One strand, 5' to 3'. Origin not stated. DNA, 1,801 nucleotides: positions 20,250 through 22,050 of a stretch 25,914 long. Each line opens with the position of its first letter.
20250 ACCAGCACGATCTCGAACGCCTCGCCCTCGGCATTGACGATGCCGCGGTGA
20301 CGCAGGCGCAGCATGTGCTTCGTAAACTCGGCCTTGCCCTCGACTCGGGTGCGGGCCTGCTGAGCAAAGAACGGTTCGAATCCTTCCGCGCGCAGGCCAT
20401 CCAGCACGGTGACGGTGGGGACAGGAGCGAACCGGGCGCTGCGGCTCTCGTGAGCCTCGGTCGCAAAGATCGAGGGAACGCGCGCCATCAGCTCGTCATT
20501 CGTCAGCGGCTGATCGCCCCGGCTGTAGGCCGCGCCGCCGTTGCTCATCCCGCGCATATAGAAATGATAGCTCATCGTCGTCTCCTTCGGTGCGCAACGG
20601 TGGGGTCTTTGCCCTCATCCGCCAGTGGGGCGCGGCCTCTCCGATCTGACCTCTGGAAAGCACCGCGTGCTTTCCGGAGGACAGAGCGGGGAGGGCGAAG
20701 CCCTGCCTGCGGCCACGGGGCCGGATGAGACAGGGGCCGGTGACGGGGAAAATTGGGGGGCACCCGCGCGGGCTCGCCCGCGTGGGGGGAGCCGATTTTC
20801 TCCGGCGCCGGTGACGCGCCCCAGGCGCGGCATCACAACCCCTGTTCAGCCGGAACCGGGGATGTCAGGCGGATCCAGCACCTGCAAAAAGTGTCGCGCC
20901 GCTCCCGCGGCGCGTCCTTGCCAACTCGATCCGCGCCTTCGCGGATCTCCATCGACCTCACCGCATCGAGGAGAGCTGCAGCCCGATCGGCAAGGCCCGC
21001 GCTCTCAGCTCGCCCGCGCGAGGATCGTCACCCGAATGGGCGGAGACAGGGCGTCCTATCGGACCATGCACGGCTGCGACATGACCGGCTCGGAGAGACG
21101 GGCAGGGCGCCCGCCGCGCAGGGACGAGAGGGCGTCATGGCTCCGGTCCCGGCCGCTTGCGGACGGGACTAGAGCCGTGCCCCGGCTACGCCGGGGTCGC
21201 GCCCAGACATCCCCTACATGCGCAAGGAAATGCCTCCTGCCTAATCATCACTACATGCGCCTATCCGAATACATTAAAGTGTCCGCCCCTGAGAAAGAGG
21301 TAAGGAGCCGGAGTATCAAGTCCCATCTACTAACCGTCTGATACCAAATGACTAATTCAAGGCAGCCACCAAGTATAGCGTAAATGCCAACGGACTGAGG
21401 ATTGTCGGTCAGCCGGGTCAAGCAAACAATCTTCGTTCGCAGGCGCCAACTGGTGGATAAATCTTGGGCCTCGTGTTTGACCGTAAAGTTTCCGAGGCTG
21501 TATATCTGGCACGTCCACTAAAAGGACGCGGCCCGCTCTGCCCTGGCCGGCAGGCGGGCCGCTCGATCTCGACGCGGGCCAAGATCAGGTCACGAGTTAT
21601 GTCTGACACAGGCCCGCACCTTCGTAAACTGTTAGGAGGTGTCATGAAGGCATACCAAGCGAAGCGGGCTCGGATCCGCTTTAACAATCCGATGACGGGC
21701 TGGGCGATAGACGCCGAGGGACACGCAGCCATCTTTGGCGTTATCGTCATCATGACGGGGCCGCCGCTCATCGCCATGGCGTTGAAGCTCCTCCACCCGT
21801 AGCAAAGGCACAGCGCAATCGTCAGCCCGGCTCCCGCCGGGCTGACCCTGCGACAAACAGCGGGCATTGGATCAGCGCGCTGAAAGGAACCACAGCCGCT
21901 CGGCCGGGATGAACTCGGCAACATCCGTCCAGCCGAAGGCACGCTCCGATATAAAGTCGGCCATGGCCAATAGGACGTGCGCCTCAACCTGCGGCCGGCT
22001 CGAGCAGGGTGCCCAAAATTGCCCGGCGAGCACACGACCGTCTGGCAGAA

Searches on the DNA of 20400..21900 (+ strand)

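Call 32: search_dna_similar(query=window:20572-21207:+, collection=plasmids, mode=distant, max_rows=40)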
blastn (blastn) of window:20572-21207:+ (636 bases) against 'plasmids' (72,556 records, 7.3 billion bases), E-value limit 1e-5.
Records with a match: 54; places in all: 116; records where one place covers at least 80% of the query: 10.
Best place of each record, by identity: >=99% 8; 95-99% 2; 90-95% 5; 80-90% 19; 60-80% 20.
By first word of the organism name: Cereibacter 25; Paracoccus 6; Shinella 5; Sphingobium 4; Ruegeria 3; Roseobacter 3; Dinoroseobacter 2; Leisingera 2; Sulfitobacter 1; Acuticoccus 1; and 2 more.
By predicted mobility (MOB-suite, as given by PLSDB): non-mobilizable 27; conjugative 20; mobilizable 7.
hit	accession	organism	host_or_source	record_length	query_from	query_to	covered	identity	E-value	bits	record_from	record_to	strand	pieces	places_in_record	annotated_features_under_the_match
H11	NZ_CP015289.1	Cereibacter sphaeroides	Cereibacter sphaeroides 2.4.1,single ...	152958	1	636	100%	100.0%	0e+0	1148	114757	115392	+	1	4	DUF932 domain-containing protein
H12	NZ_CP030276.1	Cereibacter sphaeroides 2.4.1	cell culture,laboratory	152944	1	636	100%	100.0%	0e+0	1148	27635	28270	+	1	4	DUF932 domain-containing protein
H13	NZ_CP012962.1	Cereibacter sphaeroides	cell culture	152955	1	636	100%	100.0%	0e+0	1148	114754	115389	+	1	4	DUF932 domain-containing protein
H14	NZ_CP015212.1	Cereibacter sphaeroides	Cereibacter sphaeroides 2.4.1,single ...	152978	1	636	100%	100.0%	0e+0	1148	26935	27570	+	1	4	DUF932 domain-containing protein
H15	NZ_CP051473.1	Cereibacter sphaeroides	cell culture,laboratory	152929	1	636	100%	100.0%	0e+0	1148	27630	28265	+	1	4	DUF932 domain-containing protein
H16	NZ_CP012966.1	Cereibacter sphaeroides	cell culture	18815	1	636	100%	99.8%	0e+0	1140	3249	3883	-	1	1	none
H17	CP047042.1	Cereibacter sphaeroides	cell culture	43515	1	636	100%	99.2%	0e+0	1111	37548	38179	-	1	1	hypothetical protein | DUF932 domain-containing protein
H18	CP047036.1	Cereibacter sphaeroides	cell culture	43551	1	636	100%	99.1%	0e+0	1108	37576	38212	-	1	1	none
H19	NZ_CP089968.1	Cereibacter azotoformans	Owen's River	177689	1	636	100%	98.4%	0e+0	1101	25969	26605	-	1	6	ParB N-terminal domain-containing protein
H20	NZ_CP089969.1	Cereibacter azotoformans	Owen's River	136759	1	636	100%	97.2%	0e+0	1067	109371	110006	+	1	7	DUF932 domain-containing protein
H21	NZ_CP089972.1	Cereibacter azotoformans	Owen's River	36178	18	379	57%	84.9%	3e-106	393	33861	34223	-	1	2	none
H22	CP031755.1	Cereibacter sphaeroides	cell culture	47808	33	379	55%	84.7%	4e-98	365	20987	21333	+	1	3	none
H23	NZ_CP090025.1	Cereibacter azotoformans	cell culture,Aquaculture sediment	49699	33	379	55%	84.7%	4e-98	365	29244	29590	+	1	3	none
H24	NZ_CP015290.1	Cereibacter sphaeroides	Cereibacter sphaeroides 2.4.1,single ...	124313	395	636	38%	87.6%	4e-79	302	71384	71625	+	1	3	MerR family transcriptional regulator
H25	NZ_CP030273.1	Cereibacter sphaeroides 2.4.1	cell culture,laboratory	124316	395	636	38%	87.6%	4e-79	302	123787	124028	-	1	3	MerR family transcriptional regulator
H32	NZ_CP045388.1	Ruegeria sp. THAF33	pure culture,Surface of a polyethylene ...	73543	33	302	42%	71.3%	3e-17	97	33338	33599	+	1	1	none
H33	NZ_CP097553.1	Dinoroseobacter shibae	Alexandrium ostenfeldii,pure culture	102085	74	302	36%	70.6%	2e-12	82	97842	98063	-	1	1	none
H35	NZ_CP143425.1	Roseobacter litoralis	Fucus vesiculosus var. spiralis,cell ...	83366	108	307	31%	72.3%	5e-15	90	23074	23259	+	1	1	none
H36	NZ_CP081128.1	Sulfitobacter sp. W002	-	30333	32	231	31%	71.4%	7e-13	82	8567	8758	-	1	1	none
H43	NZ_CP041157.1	Leisingera aquaemixtae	cell culture,Biocathode MCL, marine ...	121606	4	143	22%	78.3%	9e-18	99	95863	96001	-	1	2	none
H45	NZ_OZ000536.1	Shinella sp. WSC3-e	-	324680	57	181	20%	73.0%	2e-7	65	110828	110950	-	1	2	none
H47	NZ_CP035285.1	Paracoccus versutus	whole organism,soil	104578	27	143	18%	77.7%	2e-13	84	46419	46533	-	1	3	none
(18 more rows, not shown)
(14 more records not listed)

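Call 35: get_annotated_region(hit=H32, flank=5000)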
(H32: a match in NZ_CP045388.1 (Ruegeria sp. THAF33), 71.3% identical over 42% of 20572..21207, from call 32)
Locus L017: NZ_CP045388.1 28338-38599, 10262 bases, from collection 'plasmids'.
description: Ruegeria sp. THAF33 plasmid pTHAF33_d, complete sequence
organism: Ruegeria sp. THAF33 (NCBI taxid 2587853)
taxonomy: Bacteria; Pseudomonadota; Alphaproteobacteria; Rhodobacterales; Roseobacteraceae; Ruegeria; Ruegeria sp. THAF33
host: -; source: pure culture,Surface of a polyethylene microplastic particle present in tank 6 of a marine aquarium ...; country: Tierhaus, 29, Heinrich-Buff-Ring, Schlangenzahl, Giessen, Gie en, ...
typing (MOB-suite, as given by PLSDB): mobilizable; replicon rep_cluster_392; relaxase MOBP
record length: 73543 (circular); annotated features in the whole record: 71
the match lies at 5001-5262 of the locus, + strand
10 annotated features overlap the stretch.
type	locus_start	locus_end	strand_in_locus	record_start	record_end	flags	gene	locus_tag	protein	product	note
CDS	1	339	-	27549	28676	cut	repA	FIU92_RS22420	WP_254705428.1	plasmid partitioning protein RepA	-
CDS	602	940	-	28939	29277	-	-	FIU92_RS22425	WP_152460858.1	DUF736 family protein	-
CDS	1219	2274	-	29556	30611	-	-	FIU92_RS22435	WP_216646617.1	hypothetical protein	-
CDS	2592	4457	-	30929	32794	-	-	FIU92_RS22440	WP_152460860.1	ParB/RepB/Spo0J family partition protein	-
CDS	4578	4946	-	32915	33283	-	-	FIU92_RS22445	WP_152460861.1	phosphoglycerate kinase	-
CDS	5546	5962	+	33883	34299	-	-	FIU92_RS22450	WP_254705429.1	antitoxin Xre-like helix-turn-helix domain-containing protein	-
CDS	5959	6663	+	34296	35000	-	-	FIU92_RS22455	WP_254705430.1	RES family NAD+ phosphorylase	-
CDS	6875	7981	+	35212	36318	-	dndB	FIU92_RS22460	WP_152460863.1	DNA sulfur modification protein DndB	-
CDS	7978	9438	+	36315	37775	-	dndC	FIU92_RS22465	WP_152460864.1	DNA phosphorothioation system sulfurtransferase DndC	-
CDS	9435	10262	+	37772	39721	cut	dndD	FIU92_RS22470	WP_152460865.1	DNA sulfur modification protein DndD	-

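Call 36: get_annotated_region(hit=H33, flank=5000)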
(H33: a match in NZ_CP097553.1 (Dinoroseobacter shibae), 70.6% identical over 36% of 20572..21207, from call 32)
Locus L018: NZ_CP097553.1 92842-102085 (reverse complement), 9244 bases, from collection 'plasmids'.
description: Dinoroseobacter shibae strain DFL-36 plasmid pDFL36-06, complete sequence
organism: Dinoroseobacter shibae (NCBI taxid 215813)
taxonomy: Bacteria; Pseudomonadota; Alphaproteobacteria; Rhodobacterales; Roseobacteraceae; Dinoroseobacter; Dinoroseobacter shibae
host: -; source: Alexandrium ostenfeldii,pure culture; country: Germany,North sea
typing (MOB-suite, as given by PLSDB): non-mobilizable; replicon rep_cluster_494
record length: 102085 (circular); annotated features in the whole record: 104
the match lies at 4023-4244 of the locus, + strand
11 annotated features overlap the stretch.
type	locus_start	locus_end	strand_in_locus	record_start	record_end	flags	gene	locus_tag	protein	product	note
CDS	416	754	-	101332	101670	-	-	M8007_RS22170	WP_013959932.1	DUF736 family protein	-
CDS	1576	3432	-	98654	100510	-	-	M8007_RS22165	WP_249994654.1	ParB/RepB/Spo0J family partition protein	-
CDS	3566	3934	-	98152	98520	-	-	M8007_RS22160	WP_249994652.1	hypothetical protein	-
CDS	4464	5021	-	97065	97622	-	petA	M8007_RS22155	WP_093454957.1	ubiquinol-cytochrome c reductase iron-sulfur subunit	GO:0009060 - aerobic respiration [Evidence IEA]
CDS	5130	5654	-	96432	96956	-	-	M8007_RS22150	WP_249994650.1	hypothetical protein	-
CDS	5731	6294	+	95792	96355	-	-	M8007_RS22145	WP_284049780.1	Crp/Fnr family transcriptional regulator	GO:0006355 - regulation of DNA-templated transcription [Evidence IEA]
CDS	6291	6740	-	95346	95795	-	-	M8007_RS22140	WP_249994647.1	DUF411 domain-containing protein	-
CDS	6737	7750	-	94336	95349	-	-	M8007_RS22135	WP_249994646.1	cation diffusion facilitator family transporter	-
CDS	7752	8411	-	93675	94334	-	-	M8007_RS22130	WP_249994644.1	VTT domain-containing protein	-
CDS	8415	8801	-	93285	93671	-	-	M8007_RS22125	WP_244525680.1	DUF6010 family protein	-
CDS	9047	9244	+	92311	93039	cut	-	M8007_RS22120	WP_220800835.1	response regulator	GO:0000160 - phosphorelay signal transduction system [Evidence IEA]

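Call 37: get_annotated_region(hit=H47, flank=5000)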
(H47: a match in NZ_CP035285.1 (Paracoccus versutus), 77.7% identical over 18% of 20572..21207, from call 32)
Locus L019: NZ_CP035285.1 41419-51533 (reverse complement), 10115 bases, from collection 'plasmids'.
description: Paracoccus versutus strain UW1 plasmid pTAV1, complete sequence
organism: Paracoccus versutus (NCBI taxid 34007)
taxonomy: Bacteria; Pseudomonadota; Alphaproteobacteria; Rhodobacterales; Paracoccaceae; Paracoccus; Paracoccus versutus
host: -; source: whole organism,soil; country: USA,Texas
typing (MOB-suite, as given by PLSDB): mobilizable; replicon rep_cluster_579; relaxase MOBP
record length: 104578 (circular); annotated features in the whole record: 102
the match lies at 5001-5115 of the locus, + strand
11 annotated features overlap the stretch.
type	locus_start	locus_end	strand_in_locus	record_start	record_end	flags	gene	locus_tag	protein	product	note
CDS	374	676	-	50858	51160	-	-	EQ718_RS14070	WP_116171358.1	type II toxin-antitoxin system RelE/ParE family toxin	GO:0030541 - plasmid partitioning [Evidence IEA]; GO:0051290 - protein heterotetramerization [Evidence IEA]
CDS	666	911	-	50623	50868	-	-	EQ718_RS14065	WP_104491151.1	type II toxin-antitoxin system Phd/YefM family antitoxin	-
CDS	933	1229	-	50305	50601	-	-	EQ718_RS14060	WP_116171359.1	hypothetical protein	-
CDS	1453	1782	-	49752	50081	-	-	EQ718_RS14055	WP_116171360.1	hypothetical protein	-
CDS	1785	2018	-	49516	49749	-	-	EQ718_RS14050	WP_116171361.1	hypothetical protein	-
CDS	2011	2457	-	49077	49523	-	-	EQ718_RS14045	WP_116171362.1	hypothetical protein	-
CDS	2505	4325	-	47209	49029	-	-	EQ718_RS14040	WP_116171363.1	ParB/RepB/Spo0J family partition protein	-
CDS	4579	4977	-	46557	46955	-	-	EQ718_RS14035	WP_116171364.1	DUF3768 domain-containing protein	-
CDS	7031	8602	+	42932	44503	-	casA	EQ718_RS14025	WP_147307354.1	type I-E CRISPR-associated protein Cse1/CasA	GO:0043571 - maintenance of CRISPR repeat elements [Evidence IEA]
CDS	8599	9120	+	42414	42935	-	casB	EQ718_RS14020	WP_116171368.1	type I-E CRISPR-associated protein Cse2/CasB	GO:0043571 - maintenance of CRISPR repeat elements [Evidence IEA]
CDS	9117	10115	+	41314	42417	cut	cas7e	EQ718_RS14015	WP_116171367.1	type I-E CRISPR-associated protein Cas7/Cse4/CasC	GO:0043571 - maintenance of CRISPR repeat elements [Evidence IEA]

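Call 41: get_annotated_region(hit=H35, flank=5000)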
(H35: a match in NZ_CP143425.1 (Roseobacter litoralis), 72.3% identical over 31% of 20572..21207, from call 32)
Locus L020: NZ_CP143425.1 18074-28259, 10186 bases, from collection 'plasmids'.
description: Roseobacter litoralis strain B14 plasmid pROLI83, complete sequence
organism: Roseobacter litoralis (NCBI taxid 42443)
taxonomy: Bacteria; Pseudomonadota; Alphaproteobacteria; Rhodobacterales; Roseobacteraceae; Roseobacter; Roseobacter litoralis
host: -; source: Fucus vesiculosus var. spiralis,cell culture,tidal flat area; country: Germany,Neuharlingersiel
typing (MOB-suite, as given by PLSDB): non-mobilizable; mating-pair formation MPF_T
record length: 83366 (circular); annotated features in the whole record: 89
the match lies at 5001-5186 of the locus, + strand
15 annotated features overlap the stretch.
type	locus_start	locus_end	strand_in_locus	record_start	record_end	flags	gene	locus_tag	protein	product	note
CDS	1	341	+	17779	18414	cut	-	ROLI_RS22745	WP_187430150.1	cation diffusion facilitator family transporter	-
CDS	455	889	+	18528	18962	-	-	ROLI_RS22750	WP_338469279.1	PEMT/PEM2 methyltransferase family protein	-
CDS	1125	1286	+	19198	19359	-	-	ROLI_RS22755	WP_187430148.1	hypothetical protein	-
CDS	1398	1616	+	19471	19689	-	-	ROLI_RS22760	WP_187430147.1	hypothetical protein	-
CDS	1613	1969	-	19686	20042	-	-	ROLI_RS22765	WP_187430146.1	hypothetical protein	-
CDS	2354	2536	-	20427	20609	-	-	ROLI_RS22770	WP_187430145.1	hypothetical protein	-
CDS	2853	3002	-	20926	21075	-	-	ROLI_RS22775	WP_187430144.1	hypothetical protein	-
CDS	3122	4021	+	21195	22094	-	-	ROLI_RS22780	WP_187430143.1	zincin-like metallopeptidase domain-containing protein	-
CDS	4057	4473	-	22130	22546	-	-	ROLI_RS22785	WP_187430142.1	hypothetical protein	-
CDS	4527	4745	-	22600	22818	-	-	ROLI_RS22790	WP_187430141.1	hypothetical protein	-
CDS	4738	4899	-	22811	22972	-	-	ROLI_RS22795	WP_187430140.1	hypothetical protein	-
CDS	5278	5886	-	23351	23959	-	-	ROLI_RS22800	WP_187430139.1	hypothetical protein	-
CDS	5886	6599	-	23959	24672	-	-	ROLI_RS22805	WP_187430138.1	ParA family protein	-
CDS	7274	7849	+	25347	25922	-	-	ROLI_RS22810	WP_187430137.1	transposase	-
CDS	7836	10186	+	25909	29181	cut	-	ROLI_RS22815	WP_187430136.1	relaxase/mobilization nuclease domain-containing protein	-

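Call 42: get_annotated_region(hit=H36, flank=5000)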
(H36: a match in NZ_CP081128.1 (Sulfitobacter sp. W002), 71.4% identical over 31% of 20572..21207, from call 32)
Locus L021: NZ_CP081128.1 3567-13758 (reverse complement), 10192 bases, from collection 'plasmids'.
description: Sulfitobacter sp. W002 plasmid unnamed2, complete sequence
organism: Sulfitobacter sp. W002 (NCBI taxid 2867024)
taxonomy: Bacteria; Pseudomonadota; Alphaproteobacteria; Rhodobacterales; Roseobacteraceae; Sulfitobacter; Sulfitobacter sp. W002
host: -; source: -; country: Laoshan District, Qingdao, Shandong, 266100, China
typing (MOB-suite, as given by PLSDB): mobilizable; relaxase MOBQ
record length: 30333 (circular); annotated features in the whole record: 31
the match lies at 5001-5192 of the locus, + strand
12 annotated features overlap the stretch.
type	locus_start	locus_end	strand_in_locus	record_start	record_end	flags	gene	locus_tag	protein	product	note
CDS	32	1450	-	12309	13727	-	-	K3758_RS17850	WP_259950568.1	ATP-binding protein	-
CDS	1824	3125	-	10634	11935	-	-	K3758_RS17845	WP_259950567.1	GAF domain-containing sensor histidine kinase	-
CDS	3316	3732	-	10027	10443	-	-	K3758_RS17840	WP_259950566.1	VOC family protein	-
CDS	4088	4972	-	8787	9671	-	-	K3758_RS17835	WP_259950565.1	zincin-like metallopeptidase domain-containing protein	-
CDS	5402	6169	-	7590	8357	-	-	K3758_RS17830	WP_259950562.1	ImmA/IrrE family metallo-endopeptidase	-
CDS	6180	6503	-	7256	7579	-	-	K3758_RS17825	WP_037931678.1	helix-turn-helix transcriptional regulator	-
CDS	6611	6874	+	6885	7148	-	-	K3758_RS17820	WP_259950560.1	DUF3892 domain-containing protein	-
CDS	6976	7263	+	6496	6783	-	-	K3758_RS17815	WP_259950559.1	DUF3892 domain-containing protein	-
CDS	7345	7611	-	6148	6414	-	-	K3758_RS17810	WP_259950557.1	hypothetical protein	-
CDS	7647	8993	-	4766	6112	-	mobQ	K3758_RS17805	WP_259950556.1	MobQ family relaxase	-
CDS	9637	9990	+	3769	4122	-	-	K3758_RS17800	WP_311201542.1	mobilization protein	-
CDS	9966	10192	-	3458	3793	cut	-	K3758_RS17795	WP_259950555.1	hypothetical protein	-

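Call 43: get_annotated_region(hit=H43, flank=5000)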
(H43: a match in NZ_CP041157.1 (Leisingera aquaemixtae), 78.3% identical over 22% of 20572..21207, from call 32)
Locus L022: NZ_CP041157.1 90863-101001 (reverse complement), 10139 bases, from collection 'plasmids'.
description: Leisingera aquaemixtae strain R2C4 plasmid unnamed2, complete sequence
organism: Leisingera aquaemixtae (NCBI taxid 1396826)
taxonomy: Bacteria; Pseudomonadota; Alphaproteobacteria; Rhodobacterales; Roseobacteraceae; Leisingera; Leisingera aquaemixtae
host: -; source: cell culture,Biocathode MCL, marine biofilm; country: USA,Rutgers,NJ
typing (MOB-suite, as given by PLSDB): conjugative; relaxase MOBF; mating-pair formation MPF_T
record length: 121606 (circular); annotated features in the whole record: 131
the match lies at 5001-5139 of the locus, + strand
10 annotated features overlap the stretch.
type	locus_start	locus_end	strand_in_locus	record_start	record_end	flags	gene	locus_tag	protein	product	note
CDS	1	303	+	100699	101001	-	-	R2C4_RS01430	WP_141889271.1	hypothetical protein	-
CDS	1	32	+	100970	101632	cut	-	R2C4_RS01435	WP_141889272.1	hypothetical protein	-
CDS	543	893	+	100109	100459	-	-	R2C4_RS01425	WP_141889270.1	hypothetical protein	-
CDS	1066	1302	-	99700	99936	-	-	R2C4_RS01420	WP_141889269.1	hypothetical protein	-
CDS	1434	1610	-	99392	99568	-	-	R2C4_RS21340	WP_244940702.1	hypothetical protein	-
CDS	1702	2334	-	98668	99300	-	-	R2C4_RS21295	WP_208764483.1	hypothetical protein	-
CDS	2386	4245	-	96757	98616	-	-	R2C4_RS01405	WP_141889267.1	ParB/RepB/Spo0J family partition protein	-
CDS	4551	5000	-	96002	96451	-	-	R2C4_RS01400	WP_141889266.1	DUF3768 domain-containing protein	-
CDS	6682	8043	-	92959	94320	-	-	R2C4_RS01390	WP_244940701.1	DUF4942 domain-containing protein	-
CDS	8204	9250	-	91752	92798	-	-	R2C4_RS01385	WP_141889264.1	hypothetical protein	-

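Call 44: get_annotated_region(hit=H45, flank=5000)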
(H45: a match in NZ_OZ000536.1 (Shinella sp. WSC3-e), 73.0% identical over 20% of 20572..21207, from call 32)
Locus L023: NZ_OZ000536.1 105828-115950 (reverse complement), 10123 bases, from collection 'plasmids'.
description: Shinella sp. WSC3-e isolate ena-SAMPLE-TAB-28-07-2022-10:23:51:176-5823 plasmid pfSHIWSC3, complete sequence
organism: Shinella sp. WSC3-e (NCBI taxid 3113208)
taxonomy: Bacteria; Pseudomonadota; Alphaproteobacteria; Hyphomicrobiales; Rhizobiaceae; Shinella; Shinella sp. WSC3-e
host: -; source: -; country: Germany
typing (MOB-suite, as given by PLSDB): conjugative; replicon rep_cluster_490,rep_cluster_497; relaxase MOBQ; mating-pair formation MPF_T
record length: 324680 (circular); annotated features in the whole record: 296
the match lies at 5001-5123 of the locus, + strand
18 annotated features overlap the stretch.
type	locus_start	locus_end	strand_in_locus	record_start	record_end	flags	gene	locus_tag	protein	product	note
CDS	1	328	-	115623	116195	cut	-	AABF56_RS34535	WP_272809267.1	hypothetical protein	-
CDS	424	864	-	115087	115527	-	-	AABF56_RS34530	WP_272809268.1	hypothetical protein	-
CDS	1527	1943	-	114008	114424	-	-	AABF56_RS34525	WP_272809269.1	hypothetical protein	-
CDS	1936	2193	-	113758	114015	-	-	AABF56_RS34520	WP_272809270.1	type II toxin-antitoxin system Phd/YefM family antitoxin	-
CDS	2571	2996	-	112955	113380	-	-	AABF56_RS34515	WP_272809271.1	type II toxin-antitoxin system VapC family toxin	-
CDS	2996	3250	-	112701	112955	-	-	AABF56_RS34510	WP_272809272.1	type II toxin-antitoxin system Phd/YefM family antitoxin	-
CDS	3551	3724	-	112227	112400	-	-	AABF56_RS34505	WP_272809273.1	hypothetical protein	-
CDS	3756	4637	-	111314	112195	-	-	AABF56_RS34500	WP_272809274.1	hypothetical protein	-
CDS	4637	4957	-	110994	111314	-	-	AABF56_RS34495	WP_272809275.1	DUF736 family protein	-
CDS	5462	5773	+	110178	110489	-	-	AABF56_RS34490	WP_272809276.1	hypothetical protein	-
CDS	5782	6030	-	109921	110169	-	-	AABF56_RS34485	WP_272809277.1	hypothetical protein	-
CDS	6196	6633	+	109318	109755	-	-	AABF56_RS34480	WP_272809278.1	VOC family protein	-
CDS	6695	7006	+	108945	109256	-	-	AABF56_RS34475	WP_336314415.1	hypothetical protein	-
CDS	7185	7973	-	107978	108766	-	-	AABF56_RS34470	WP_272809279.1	DUF932 domain-containing protein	-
CDS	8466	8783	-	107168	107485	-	-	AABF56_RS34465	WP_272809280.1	single-stranded DNA-binding protein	-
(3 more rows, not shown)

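Call 51: search_rna_families(source=window, start=20400, end=21900, threshold=evalue, max_evalue=1)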
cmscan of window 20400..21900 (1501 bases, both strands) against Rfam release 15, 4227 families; matches with E-value up to 1: 2.
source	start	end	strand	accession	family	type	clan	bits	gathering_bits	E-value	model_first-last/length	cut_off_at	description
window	21531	21601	-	RF00481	HCV_X3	Cis-reg;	-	30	65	0.0038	1-105/105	no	Hepatitis C virus 3' X element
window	20624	20706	+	RF04110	MIR5084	Gene; miRNA;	-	26.1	110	0.028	1-122/122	no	MIR5084 microRNA precursor family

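Call 59: get_annotated_region(hit=H22, flank=6000)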
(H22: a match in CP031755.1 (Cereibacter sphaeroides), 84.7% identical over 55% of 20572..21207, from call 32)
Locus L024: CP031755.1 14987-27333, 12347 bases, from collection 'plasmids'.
description: Cereibacter sphaeroides strain EBL0706 plasmid p.D, complete sequence
organism: Cereibacter sphaeroides (NCBI taxid 1063)
taxonomy: Bacteria; Pseudomonadota; Alphaproteobacteria; Rhodobacterales; Paracoccaceae; Cereibacter; Cereibacter sphaeroides
host: -; source: cell culture; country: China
typing (MOB-suite, as given by PLSDB): conjugative; relaxase MOBP; mating-pair formation MPF_T
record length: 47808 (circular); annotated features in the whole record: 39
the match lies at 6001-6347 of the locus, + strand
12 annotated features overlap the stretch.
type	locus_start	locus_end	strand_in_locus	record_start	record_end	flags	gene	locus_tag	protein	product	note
CDS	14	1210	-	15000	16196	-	-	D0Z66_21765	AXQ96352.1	nickase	-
CDS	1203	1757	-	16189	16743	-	mobC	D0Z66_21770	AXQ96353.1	plasmid mobilization relaxosome protein MobC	-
CDS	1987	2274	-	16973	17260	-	-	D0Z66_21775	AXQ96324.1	hypothetical protein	-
CDS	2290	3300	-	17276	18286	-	-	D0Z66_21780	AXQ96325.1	ParB/RepB/Spo0J family partition protein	-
CDS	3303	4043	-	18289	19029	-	-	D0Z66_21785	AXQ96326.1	ParA family protein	-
CDS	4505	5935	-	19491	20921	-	-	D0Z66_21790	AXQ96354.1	DUF4942 domain-containing protein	-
CDS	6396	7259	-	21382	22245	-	-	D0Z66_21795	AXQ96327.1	DUF945 domain-containing protein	-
CDS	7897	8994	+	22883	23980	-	-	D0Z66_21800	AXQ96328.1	ISAs1 family transposase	-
CDS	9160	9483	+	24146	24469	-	-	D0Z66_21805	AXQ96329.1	H-NS histone family protein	-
CDS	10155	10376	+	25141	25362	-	-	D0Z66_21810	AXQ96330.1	CopG family transcriptional regulator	-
CDS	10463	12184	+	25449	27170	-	-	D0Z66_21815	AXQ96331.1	SAM-dependent methyltransferase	-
CDS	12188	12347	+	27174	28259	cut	-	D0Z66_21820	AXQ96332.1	restriction endonuclease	-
